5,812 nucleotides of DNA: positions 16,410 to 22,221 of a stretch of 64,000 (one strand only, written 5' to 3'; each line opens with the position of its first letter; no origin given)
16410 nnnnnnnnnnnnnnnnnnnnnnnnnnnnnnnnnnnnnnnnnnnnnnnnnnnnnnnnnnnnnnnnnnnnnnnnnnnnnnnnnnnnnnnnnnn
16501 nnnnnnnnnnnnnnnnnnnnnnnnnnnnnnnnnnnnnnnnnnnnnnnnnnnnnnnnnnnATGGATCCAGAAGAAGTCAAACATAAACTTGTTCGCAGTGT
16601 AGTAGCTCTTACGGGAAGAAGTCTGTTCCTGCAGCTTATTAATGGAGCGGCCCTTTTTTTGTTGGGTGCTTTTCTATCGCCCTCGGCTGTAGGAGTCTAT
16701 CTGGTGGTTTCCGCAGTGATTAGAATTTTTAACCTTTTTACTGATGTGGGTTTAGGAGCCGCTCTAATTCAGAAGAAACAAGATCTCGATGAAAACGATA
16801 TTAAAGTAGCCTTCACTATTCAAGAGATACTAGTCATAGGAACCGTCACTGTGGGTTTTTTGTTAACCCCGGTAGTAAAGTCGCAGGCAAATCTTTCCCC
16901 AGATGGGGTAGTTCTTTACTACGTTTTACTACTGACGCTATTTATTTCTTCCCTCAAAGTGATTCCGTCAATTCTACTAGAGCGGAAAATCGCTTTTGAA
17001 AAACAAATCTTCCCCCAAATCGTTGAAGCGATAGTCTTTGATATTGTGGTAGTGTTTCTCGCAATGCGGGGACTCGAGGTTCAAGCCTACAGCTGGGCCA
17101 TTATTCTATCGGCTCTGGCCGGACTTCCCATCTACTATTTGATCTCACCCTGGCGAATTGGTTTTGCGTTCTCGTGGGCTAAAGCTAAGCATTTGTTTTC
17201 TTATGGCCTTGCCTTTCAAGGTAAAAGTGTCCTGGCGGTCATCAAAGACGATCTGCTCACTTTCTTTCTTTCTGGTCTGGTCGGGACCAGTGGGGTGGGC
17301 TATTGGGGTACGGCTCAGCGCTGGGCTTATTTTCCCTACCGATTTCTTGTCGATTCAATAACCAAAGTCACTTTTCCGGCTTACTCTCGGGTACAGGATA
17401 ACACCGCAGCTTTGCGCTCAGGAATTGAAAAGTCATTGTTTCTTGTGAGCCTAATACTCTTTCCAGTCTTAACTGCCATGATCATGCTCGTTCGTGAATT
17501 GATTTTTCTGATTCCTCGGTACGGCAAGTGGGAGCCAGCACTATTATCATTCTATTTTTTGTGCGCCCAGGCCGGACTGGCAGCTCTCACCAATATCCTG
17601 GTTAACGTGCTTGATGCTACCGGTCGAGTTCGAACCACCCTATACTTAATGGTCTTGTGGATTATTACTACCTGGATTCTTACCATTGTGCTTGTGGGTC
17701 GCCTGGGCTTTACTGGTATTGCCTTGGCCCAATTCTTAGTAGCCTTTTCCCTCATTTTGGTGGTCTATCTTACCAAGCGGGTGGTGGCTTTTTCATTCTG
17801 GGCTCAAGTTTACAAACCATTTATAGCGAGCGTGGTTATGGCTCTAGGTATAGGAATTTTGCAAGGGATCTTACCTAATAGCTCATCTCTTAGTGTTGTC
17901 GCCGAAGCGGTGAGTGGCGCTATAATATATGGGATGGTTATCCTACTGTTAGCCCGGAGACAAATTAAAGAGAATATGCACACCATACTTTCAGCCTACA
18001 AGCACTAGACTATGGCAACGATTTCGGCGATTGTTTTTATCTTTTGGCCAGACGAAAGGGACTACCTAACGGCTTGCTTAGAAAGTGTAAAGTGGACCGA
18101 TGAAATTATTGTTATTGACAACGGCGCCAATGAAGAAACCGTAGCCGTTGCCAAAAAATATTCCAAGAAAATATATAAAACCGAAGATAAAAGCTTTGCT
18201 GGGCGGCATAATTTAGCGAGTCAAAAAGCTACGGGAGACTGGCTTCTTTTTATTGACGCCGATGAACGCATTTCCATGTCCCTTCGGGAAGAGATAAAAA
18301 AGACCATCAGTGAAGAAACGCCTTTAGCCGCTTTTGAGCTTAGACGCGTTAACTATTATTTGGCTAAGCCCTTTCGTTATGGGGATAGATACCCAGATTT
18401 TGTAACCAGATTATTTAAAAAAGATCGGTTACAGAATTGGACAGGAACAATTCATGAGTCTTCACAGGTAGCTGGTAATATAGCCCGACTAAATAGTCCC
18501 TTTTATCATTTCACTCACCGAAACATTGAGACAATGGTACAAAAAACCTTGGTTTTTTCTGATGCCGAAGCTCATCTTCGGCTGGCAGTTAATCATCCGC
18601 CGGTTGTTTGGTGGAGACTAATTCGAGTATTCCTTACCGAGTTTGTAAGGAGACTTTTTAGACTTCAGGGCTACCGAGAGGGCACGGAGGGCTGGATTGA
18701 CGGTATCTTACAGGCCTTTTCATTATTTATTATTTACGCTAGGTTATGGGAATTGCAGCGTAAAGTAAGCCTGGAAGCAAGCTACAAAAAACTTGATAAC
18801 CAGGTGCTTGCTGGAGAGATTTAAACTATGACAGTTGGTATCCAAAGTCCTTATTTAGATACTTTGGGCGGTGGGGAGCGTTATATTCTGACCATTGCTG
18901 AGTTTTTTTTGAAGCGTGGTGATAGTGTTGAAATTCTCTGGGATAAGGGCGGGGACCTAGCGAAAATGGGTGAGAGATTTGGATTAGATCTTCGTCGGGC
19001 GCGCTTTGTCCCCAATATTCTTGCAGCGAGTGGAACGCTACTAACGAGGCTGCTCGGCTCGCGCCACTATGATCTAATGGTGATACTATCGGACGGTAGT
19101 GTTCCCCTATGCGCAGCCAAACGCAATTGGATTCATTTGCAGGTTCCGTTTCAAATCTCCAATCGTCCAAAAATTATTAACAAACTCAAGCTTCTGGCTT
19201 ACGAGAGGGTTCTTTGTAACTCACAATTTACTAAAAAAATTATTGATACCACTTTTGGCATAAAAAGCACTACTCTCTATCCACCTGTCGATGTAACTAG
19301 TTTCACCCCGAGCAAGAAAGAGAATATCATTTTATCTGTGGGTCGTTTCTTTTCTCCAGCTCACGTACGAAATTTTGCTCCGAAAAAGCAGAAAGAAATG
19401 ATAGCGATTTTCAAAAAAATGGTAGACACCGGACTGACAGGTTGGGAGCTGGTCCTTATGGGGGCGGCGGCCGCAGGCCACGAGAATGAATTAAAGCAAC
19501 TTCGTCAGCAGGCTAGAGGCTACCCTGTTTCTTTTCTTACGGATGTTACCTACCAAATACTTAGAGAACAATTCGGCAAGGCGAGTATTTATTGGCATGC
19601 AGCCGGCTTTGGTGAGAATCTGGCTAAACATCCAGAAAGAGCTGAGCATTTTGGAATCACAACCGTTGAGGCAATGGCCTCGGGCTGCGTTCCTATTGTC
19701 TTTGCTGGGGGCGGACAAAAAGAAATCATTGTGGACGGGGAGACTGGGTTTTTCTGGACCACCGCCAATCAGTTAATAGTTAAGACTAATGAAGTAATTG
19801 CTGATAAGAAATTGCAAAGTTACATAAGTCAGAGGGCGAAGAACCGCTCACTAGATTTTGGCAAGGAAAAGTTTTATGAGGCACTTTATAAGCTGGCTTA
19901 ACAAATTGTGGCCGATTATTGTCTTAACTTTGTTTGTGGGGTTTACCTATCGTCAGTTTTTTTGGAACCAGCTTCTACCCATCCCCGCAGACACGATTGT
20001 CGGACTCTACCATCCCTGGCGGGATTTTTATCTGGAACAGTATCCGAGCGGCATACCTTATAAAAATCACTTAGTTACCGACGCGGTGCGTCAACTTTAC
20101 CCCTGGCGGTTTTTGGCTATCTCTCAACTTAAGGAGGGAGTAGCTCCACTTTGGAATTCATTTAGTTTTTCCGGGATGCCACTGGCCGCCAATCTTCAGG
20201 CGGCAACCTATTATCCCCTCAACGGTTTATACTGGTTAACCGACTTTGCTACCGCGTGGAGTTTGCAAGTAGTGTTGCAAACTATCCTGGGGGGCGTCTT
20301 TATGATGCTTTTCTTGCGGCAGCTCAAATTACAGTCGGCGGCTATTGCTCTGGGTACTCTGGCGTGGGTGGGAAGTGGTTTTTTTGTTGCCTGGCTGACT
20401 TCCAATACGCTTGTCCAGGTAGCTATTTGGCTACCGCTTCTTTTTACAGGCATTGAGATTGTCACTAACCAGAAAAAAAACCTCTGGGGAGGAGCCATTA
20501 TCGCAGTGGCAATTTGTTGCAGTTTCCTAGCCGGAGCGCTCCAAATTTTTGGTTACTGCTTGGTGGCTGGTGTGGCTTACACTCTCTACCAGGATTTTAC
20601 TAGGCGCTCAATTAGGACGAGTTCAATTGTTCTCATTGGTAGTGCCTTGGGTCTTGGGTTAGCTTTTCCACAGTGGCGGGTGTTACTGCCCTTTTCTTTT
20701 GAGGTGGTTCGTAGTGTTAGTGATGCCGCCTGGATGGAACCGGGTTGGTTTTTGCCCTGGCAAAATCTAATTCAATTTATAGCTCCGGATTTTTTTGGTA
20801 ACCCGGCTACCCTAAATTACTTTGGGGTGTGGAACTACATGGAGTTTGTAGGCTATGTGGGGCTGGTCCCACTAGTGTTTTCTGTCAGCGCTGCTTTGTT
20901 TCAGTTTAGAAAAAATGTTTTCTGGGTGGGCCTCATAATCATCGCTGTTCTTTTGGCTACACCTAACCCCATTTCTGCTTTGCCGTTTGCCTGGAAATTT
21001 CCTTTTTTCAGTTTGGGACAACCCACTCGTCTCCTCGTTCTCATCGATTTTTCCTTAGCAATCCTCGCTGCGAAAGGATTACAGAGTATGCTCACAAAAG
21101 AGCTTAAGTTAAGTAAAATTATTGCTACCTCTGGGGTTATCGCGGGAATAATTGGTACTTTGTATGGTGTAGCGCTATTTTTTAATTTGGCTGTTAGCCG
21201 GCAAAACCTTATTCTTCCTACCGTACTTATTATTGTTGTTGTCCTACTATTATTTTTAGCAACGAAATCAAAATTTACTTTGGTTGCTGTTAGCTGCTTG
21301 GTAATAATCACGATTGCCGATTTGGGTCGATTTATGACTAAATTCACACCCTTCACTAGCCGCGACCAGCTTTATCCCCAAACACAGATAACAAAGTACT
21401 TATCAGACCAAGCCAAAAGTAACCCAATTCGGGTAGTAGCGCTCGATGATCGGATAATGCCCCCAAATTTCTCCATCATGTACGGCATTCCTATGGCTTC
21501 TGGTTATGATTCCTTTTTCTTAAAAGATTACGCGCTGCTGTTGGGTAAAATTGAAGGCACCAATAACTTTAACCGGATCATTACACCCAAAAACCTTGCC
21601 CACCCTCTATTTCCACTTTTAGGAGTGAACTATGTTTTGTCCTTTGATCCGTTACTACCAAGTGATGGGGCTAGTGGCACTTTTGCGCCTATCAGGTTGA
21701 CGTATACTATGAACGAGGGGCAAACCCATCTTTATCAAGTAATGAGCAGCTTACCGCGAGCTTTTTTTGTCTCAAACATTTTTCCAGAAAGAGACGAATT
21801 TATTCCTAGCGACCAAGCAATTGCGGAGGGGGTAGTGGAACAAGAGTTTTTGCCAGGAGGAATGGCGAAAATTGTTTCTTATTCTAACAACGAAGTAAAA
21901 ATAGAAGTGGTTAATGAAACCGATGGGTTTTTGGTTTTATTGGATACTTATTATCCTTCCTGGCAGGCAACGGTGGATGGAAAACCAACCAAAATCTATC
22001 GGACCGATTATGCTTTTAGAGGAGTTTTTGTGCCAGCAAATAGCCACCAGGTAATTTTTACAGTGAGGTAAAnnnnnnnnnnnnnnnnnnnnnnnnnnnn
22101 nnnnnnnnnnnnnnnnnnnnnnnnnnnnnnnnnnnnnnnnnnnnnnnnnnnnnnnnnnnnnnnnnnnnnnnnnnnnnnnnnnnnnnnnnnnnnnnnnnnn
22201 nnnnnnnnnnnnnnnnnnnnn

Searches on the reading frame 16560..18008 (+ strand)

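Call 31: search_protein_families(library=pfam, proteins=[window:16560-18008:+], max_evalue=0.001)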
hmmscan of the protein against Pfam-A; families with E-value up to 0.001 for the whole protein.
window:16560-18008:+ (482 aa): 3 families
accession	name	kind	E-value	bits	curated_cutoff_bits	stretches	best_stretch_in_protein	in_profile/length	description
PF13440.11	Polysacc_synt_3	-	1.5e-48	166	23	1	38-318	5-283/293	Polysaccharide biosynthesis protein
PF01943.22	Polysacc_synt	-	4.7e-18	66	28.2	1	12-278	3-273/274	Polysaccharide biosynthesis protein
PF03023.19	MurJ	-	1.5e-06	27.6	27.4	1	116-433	97-428/451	Lipid II flippase MurJ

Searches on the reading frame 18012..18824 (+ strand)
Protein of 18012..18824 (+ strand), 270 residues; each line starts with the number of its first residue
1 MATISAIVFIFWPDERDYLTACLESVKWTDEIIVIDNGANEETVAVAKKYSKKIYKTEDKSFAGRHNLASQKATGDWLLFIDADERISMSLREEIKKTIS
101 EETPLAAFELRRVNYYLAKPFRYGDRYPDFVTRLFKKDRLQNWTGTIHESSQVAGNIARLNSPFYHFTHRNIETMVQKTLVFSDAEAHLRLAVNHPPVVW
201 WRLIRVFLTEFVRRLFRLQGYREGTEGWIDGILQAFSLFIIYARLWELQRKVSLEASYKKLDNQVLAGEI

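Call 31: search_protein_families(library=pfam, proteins=[window:18012-18824:+], max_evalue=0.001)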
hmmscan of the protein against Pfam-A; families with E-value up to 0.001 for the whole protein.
window:18012-18824:+ (270 aa): 3 families
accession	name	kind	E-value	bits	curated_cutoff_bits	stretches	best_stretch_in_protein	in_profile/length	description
PF00535.33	Glycos_transf_2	-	1.3e-14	54.9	23.3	1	15-148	9-150/168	Glycosyl transferase family 2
PF13704.12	Glyco_tranf_2_4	-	1.1e-06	29.5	27.5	1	14-90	2-87/98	Glycosyl transferase family 2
PF10111.15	Glyco_tranf_2_2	-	3.9e-05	23.7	27.3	1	31-98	31-105/276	Glycosyltransferase like family 2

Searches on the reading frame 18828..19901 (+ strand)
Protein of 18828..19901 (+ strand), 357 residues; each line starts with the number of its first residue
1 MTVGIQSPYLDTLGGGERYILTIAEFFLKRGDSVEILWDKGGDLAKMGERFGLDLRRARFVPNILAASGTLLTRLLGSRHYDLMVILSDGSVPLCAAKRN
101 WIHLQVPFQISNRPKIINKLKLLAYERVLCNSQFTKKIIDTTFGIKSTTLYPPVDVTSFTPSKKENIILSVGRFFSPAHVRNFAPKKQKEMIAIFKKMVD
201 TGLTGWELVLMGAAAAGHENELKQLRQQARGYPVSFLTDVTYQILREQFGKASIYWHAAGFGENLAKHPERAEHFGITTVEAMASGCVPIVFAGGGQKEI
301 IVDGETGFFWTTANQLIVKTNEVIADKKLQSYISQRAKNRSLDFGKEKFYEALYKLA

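Call 31: search_protein_families(library=pfam, proteins=[window:18828-19901:+], max_evalue=0.001)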
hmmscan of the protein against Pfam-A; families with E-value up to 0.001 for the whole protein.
window:18828-19901:+ (357 aa): 3 families
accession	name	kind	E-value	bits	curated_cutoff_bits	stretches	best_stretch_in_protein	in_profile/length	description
PF00534.26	Glycos_transf_1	-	2.3e-17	63.5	26.4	1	162-340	12-172/172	Glycosyl transferases group 1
PF13692.12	Glyco_trans_1_4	-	8.9e-10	39.4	27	1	168-322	4-138/142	Glycosyl transferases group 1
PF13439.12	Glyco_transf_4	-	2.7e-07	31.2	28.5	1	14-156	2-168/170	Glycosyltransferase Family 4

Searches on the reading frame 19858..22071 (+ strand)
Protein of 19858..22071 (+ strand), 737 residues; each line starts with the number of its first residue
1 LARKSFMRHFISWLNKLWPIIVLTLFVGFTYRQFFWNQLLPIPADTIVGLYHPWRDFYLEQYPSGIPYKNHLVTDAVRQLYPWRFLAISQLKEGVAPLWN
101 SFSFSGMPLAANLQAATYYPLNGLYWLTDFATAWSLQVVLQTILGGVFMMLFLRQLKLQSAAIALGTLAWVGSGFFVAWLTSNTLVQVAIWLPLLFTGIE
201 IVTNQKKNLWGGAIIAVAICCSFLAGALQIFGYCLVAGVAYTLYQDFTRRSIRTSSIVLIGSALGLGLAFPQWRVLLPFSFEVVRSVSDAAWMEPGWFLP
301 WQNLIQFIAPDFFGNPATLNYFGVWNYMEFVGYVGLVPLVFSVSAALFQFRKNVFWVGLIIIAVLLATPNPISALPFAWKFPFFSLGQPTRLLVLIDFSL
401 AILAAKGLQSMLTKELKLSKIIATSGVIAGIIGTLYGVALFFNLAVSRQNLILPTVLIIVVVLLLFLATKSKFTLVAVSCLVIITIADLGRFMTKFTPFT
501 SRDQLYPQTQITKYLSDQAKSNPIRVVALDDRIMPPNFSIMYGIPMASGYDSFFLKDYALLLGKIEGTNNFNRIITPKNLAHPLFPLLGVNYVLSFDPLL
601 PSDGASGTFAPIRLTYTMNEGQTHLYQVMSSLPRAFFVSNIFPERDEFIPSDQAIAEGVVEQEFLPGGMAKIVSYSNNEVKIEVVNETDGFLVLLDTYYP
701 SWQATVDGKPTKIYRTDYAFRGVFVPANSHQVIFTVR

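Call 31: search_protein_families(library=pfam, proteins=[window:19858-22071:+], max_evalue=0.001)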
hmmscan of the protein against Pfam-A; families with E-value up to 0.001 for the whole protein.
window:19858-22071:+ (737 aa): 1 family
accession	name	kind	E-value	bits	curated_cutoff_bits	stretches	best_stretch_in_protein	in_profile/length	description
PF09586.16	YfhO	-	6.3e-34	117.9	28.5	2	118-645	70-601/835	Bacterial membrane protein YfhO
